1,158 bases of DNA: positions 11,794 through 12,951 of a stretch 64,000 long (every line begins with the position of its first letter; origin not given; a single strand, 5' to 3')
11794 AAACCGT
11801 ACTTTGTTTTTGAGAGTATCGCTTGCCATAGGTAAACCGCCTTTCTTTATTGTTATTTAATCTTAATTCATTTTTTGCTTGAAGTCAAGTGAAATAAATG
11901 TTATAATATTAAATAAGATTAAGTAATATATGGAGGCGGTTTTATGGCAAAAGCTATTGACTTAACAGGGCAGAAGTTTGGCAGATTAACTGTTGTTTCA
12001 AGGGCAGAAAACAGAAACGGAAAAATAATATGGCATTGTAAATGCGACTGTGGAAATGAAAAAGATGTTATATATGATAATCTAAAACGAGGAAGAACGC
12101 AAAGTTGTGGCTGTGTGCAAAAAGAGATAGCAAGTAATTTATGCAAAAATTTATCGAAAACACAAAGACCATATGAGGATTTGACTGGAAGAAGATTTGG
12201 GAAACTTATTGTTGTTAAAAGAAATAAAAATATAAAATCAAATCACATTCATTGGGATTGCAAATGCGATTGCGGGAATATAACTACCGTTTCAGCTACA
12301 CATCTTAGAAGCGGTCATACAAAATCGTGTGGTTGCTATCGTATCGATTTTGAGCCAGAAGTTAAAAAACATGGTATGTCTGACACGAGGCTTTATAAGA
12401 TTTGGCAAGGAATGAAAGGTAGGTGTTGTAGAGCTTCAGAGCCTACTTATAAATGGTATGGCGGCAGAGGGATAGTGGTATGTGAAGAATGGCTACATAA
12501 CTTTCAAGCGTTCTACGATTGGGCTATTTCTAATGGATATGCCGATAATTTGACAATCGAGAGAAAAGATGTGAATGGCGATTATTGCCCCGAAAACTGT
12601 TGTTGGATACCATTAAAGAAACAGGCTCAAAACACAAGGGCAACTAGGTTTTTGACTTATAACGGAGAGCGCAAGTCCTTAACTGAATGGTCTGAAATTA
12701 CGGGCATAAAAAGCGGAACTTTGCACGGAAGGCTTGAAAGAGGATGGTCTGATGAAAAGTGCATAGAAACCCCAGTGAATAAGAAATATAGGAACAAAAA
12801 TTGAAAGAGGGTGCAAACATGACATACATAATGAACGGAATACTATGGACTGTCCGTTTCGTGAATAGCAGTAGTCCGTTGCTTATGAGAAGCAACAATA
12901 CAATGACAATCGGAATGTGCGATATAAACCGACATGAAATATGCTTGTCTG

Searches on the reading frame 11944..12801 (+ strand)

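Call 34: search_protein_families(library=phrogs, proteins=[window:11944-12801:+], max_evalue=0.00001)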
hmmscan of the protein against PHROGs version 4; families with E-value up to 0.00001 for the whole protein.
window:11944-12801:+ (286 aa): 8 families
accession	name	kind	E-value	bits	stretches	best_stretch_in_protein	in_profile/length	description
phrog_374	-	DNA, RNA and nucleotide metabolism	2.9e-98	331.3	2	68-281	185-403/617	HNH endonuclease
phrog_3377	-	DNA, RNA and nucleotide metabolism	2.3e-56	191.8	1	141-281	5-144/196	HNH endonuclease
phrog_8790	-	DNA, RNA and nucleotide metabolism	1.1e-30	108.4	1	141-247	16-113/241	restriction endonuclease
phrog_2081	-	DNA, RNA and nucleotide metabolism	5.8e-25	89.3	1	87-238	39-202/433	HNH endonuclease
phrog_953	-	DNA, RNA and nucleotide metabolism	1.7e-17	64.9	1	141-224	215-298/420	HNH endonuclease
phrog_22195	-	unknown function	5.3e-15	56.5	2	4-61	7-61/148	-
phrog_27240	-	unknown function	1.8e-09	39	1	1-67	1-65/132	-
phrog_18493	-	unknown function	5.3e-08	34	0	3-60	56-111/136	-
